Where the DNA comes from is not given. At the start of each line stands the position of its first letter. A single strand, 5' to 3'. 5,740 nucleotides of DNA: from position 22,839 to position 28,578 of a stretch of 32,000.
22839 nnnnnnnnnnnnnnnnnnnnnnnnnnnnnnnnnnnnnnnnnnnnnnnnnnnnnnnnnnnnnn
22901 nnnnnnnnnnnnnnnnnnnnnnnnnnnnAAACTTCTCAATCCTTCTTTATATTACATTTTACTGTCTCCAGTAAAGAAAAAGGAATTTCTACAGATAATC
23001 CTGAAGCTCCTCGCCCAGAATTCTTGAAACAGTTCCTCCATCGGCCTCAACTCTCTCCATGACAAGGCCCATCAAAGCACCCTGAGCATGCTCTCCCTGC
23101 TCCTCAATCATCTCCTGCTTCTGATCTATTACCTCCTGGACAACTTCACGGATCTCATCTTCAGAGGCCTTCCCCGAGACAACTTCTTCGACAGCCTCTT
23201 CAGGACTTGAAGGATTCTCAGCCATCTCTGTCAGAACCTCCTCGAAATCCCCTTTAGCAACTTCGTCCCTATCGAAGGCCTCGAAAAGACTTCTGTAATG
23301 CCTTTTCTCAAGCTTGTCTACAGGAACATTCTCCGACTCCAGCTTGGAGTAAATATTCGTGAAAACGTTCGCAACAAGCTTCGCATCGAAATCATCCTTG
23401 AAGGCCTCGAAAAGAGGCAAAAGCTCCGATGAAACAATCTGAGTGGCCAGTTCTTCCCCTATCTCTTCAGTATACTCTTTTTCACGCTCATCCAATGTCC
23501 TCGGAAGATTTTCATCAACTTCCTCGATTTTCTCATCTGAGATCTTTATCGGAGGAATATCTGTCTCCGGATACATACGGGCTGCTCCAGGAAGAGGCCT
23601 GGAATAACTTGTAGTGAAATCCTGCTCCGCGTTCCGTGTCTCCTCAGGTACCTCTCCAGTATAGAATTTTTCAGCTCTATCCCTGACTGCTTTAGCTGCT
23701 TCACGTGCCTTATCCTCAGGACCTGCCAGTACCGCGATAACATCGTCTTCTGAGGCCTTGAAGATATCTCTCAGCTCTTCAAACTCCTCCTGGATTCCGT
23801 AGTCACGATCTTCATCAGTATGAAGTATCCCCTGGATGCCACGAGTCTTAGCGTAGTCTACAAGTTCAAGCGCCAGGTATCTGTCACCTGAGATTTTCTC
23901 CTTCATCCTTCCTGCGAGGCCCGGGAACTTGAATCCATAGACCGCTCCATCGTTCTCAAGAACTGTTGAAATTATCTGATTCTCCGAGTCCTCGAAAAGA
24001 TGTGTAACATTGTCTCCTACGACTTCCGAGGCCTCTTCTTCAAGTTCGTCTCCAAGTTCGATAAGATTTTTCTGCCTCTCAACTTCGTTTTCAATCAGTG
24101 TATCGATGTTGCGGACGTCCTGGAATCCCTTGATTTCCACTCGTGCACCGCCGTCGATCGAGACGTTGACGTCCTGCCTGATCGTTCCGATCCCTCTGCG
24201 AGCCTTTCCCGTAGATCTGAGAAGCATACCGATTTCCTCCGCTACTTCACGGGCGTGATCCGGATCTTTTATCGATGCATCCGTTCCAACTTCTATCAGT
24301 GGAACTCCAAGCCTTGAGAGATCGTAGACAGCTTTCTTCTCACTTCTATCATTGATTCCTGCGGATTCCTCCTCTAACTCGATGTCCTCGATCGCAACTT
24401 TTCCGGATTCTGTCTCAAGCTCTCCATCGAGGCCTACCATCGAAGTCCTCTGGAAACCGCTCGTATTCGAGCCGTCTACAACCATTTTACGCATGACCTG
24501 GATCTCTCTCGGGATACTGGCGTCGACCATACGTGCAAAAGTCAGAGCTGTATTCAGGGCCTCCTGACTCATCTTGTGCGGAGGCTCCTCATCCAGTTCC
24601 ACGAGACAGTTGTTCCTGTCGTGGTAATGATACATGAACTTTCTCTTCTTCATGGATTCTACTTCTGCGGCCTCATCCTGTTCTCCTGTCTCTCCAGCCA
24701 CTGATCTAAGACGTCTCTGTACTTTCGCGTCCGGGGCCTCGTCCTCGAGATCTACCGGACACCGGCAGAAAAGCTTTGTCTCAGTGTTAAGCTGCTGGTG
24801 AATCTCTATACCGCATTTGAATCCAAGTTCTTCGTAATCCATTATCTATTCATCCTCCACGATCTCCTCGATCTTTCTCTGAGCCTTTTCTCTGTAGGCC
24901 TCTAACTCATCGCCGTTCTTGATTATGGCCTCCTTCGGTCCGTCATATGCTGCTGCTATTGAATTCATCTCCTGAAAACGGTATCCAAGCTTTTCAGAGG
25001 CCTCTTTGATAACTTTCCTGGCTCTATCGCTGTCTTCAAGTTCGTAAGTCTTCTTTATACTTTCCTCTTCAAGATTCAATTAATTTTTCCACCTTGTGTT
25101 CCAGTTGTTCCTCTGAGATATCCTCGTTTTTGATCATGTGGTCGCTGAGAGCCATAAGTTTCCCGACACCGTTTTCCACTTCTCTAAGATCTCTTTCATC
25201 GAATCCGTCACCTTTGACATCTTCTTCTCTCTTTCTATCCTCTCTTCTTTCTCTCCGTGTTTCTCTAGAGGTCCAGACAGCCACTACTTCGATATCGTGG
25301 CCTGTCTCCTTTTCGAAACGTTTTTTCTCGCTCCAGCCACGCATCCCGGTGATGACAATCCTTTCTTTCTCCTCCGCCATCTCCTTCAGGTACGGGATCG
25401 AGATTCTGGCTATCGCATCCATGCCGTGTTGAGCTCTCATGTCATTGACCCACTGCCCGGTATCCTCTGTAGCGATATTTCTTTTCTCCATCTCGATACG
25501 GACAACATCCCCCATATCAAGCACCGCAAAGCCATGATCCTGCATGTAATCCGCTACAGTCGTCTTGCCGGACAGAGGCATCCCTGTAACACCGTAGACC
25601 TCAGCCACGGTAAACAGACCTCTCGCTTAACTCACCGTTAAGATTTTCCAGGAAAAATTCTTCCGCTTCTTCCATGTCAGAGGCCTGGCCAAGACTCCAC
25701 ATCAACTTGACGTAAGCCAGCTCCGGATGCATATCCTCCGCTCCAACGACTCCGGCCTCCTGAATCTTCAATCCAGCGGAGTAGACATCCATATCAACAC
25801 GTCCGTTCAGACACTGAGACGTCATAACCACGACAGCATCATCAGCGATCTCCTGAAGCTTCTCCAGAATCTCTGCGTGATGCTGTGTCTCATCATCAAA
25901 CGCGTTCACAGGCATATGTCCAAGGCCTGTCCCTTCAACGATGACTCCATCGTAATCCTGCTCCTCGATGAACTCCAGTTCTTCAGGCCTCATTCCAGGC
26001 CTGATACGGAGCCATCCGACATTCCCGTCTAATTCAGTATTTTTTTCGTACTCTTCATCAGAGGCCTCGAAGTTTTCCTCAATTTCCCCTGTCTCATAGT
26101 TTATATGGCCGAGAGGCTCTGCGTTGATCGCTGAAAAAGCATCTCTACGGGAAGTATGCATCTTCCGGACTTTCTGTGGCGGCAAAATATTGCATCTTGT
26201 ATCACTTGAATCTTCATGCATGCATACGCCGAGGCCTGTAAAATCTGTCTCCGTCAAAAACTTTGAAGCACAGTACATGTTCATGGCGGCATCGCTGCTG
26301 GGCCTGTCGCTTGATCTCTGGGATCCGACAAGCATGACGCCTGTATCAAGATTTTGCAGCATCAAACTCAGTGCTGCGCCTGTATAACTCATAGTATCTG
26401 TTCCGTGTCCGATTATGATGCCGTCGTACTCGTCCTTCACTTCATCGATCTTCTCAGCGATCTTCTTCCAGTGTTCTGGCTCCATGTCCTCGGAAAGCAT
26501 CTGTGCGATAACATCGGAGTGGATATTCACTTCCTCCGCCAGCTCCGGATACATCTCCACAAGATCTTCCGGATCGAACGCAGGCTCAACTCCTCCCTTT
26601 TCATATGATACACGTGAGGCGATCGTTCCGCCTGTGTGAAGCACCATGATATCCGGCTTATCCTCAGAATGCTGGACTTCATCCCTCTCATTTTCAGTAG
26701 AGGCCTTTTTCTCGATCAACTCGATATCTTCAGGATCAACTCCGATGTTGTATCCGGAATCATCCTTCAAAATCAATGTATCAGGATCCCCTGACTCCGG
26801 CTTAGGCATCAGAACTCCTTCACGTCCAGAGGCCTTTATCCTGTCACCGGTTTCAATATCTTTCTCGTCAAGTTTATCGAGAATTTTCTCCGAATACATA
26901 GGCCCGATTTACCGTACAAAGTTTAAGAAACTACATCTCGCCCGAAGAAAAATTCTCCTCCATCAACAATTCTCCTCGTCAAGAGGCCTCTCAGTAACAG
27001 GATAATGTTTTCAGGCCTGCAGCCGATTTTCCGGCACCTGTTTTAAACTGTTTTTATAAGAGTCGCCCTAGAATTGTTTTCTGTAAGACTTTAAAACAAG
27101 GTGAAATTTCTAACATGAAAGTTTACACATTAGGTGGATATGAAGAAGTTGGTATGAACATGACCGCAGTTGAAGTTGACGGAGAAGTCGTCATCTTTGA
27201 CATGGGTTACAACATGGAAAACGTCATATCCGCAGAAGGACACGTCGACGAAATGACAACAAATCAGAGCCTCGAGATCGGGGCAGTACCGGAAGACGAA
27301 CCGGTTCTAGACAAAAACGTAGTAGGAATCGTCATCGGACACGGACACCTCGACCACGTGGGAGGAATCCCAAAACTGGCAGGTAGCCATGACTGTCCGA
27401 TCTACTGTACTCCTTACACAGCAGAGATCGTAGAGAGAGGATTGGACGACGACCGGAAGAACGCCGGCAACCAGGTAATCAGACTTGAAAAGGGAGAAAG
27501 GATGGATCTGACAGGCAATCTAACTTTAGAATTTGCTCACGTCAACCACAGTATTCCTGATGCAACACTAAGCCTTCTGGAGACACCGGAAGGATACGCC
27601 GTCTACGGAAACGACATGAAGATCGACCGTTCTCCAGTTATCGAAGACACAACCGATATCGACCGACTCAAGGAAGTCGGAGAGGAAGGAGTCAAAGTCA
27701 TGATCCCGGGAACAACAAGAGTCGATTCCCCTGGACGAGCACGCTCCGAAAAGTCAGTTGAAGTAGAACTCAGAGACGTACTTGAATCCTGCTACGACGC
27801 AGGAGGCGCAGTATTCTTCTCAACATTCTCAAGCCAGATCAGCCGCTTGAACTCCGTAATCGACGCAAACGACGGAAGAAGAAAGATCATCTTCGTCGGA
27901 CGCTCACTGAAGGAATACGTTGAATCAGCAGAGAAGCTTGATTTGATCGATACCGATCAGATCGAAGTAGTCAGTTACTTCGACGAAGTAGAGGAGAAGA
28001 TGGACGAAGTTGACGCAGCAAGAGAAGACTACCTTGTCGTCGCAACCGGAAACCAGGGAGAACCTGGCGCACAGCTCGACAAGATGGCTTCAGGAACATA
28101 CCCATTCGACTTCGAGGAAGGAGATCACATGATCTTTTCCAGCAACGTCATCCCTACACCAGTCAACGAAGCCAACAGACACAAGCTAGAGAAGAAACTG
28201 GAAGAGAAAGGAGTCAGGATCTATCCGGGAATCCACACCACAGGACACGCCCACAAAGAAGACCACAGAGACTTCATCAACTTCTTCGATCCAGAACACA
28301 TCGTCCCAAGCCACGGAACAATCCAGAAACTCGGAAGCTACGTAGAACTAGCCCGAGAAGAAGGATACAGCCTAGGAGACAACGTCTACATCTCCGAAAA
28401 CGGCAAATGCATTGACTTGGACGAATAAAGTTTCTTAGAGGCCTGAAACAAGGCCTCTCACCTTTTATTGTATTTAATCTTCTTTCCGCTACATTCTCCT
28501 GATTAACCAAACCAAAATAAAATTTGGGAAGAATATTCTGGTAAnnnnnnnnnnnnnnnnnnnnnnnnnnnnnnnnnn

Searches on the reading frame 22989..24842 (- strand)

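Call 96: search_protein_families(library=pfam, proteins=[window:22989-24842:-], max_evalue=0.001)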
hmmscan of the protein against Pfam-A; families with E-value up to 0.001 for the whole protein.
window:22989-24842:- (617 aa): 3 families
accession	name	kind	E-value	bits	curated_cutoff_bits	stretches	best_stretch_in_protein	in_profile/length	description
PF02934.20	GatB_N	-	1.3e-56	192.2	23.4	1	9-440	2-277/277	GatB/GatE catalytic domain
PF02637.23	GatB_Yqey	-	4.6e-17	62.7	27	1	478-613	3-148/148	GatB domain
PF02938.19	GAD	-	1e-05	26.1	23.4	1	291-382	1-94/95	GAD domain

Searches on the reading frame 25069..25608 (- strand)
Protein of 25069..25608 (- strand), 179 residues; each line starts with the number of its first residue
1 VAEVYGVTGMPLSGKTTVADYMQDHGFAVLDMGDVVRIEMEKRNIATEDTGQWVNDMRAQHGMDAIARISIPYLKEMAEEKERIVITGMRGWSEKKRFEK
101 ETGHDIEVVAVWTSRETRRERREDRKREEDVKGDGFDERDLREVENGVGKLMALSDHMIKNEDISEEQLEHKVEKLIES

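Call 96: search_protein_families(library=pfam, proteins=[window:25069-25608:-], max_evalue=0.001)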
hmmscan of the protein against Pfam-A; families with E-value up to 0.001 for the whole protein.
window:25069-25608:- (179 aa): 3 families
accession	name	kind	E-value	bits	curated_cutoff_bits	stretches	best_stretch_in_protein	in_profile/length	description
PF13207.12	AAA_17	-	6.2e-12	46.4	27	1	8-130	1-128/136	AAA domain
PF13238.12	AAA_18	-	6.2e-11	43.3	29.4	1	7-136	3-122/128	AAA domain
PF13671.12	AAA_33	-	4.4e-05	24.3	27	1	8-132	5-125/143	AAA domain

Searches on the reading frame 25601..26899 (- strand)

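Call 96: search_protein_families(library=pfam, proteins=[window:25601-26899:-], max_evalue=0.001)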
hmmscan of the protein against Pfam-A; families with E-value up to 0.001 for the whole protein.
window:25601-26899:- (432 aa): 3 families
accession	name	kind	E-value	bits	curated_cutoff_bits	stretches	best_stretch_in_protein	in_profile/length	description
PF00710.25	Asparaginase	-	5.1e-57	193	22.5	1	84-271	2-185/193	Asparaginase, N-terminal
PF17763.6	Asparaginase_C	-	1.9e-27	95.9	34.6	1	293-416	1-114/114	Glutaminase/Asparaginase C-terminal domain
PF18195.6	GatD_N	-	5.5e-12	45.3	25.7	1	16-62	2-51/54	GatD N-terminal domain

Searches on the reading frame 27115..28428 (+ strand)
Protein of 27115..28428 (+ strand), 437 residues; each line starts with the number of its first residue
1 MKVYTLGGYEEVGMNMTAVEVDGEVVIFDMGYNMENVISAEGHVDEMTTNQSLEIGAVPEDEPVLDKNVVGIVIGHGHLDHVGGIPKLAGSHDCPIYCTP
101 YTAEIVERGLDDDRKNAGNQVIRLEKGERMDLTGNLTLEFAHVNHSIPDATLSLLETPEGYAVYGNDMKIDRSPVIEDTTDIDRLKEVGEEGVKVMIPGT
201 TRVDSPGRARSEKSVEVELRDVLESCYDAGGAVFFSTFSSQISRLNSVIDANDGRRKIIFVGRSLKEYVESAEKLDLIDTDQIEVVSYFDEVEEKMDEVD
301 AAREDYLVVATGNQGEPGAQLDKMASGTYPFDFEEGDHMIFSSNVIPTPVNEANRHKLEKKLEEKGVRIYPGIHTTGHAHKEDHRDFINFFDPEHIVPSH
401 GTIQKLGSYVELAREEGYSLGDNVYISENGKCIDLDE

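Call 22: find_related_loci(query=window:27115-28428:+, collection=genome_contigs, flank=10000)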
Query window:27115-28428:+ (437 aa) in genome_contigs; peptide patterns used: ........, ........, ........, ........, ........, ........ (x = any residue, [..] = any of these).
85 stretches matched a pattern; 35 encode a relative of the query (tblastn E <= 1e-3); 32 distinct loci.
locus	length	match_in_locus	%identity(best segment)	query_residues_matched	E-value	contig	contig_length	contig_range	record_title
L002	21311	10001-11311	86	1-437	0e+0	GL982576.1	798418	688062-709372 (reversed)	MAG: Candidatus Nanosalina sp. J07AB43 genomic scaffold scf_7180000030744, whole genome shotgun sequence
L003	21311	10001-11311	83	1-437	0e+0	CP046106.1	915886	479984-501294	Candidatus Nanohaloarchaea archaeon strain M3_22 chromosome, complete genome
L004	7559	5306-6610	83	1-435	0e+0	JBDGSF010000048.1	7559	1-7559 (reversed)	MAG: Candidatus Nanohaloarchaea archaeon isolate DAL-WCL_22_57C1R DAL-WCL_22_57C1R_48, whole genome shotgun sequence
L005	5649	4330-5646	81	1-437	0e+0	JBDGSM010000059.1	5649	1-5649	MAG: Candidatus Nanohalobium sp. isolate DAL-WCL_22_76C1R DAL-WCL_22_76C1R_59, whole genome shotgun sequence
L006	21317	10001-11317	78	1-437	0e+0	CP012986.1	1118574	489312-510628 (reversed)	Nanohaloarchaea archaeon SG9, complete genome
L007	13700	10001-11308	78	1-436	0e+0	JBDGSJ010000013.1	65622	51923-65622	MAG: Candidatus Nanohaloarchaea archaeon isolate DAL-WCL_22_74C1R DAL-WCL_22_74C1R_13, whole genome shotgun sequence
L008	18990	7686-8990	76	1-435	0e+0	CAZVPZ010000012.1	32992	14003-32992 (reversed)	MAG TPA_asm: uncultured archaeon isolate SRP185896_co1_382 genome assembly, contig: NODE_452_length_32992_cov_8.495006,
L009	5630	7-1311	76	1-435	0e+0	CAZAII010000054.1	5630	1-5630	MAG TPA_asm: uncultured archaeon isolate SRP185896_co1_405 genome assembly, contig: NODE_16922_length_5630_cov_6.594260,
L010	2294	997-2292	77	1-430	0e+0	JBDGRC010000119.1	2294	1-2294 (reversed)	MAG: Candidatus Nanohaloarchaea archaeon isolate DAL-Ass_40_71C5R DAL-Ass_40_71C5R_119, whole genome shotgun sequence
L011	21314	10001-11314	75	1-436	0e+0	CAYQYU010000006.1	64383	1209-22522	MAG TPA_asm: uncultured archaeon isolate SRP185896_co2_102 genome assembly, contig: NODE_109_length_64383_cov_6.354123,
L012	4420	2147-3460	71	1-436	0e+0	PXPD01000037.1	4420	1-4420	MAG: Nanohaloarchaea archaeon SW_4_43_9 sw_4_scaffold_5467, whole genome shotgun sequence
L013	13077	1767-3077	71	1-435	0e+0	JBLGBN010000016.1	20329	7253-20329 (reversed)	MAG: Candidatus Nanohaloarchaea archaeon isolate 3300055293_58 Ga0535675_0001149, whole genome shotgun sequence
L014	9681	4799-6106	70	1-436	0e+0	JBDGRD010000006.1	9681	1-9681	MAG: Candidatus Nanohaloarchaea archaeon isolate DAL-Ass_40_74C4R DAL-Ass_40_74C4R_6, whole genome shotgun sequence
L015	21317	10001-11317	69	1-437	0e+0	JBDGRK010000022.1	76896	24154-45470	MAG: Candidatus Nanohaloarchaea archaeon isolate DAL-Ass_45_77C1R DAL-Ass_45_77C1R_22, whole genome shotgun sequence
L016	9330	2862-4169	70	1-436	0e+0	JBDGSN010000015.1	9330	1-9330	MAG: Candidatus Nanohaloarchaea archaeon isolate DAL-WCL_22_80C3R DAL-WCL_22_80C3R_15, whole genome shotgun sequence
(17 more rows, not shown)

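Call 96: search_protein_families(library=pfam, proteins=[window:27115-28428:+], max_evalue=0.001)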
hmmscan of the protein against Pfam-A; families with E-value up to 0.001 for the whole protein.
window:27115-28428:+ (437 aa): 4 families
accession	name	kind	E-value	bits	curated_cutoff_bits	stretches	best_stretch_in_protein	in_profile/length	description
PF22505.1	RNase_J_b_CASP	-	2.4e-21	76.2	27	1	232-351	3-117/126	Ribonuclease J, beta-CASP domain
PF12706.13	Lactamase_B_2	-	1.5e-10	41.4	27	1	67-167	29-142/200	Beta-lactamase superfamily domain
PF00753.33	Lactamase_B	-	1.5e-08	35.3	22.7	1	15-119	7-94/196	Metallo-beta-lactamase superfamily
PF07521.17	RMMBL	-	3e-08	33.9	21.6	1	373-422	12-58/63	Zn-dependent metallo-hydrolase RNA specificity domain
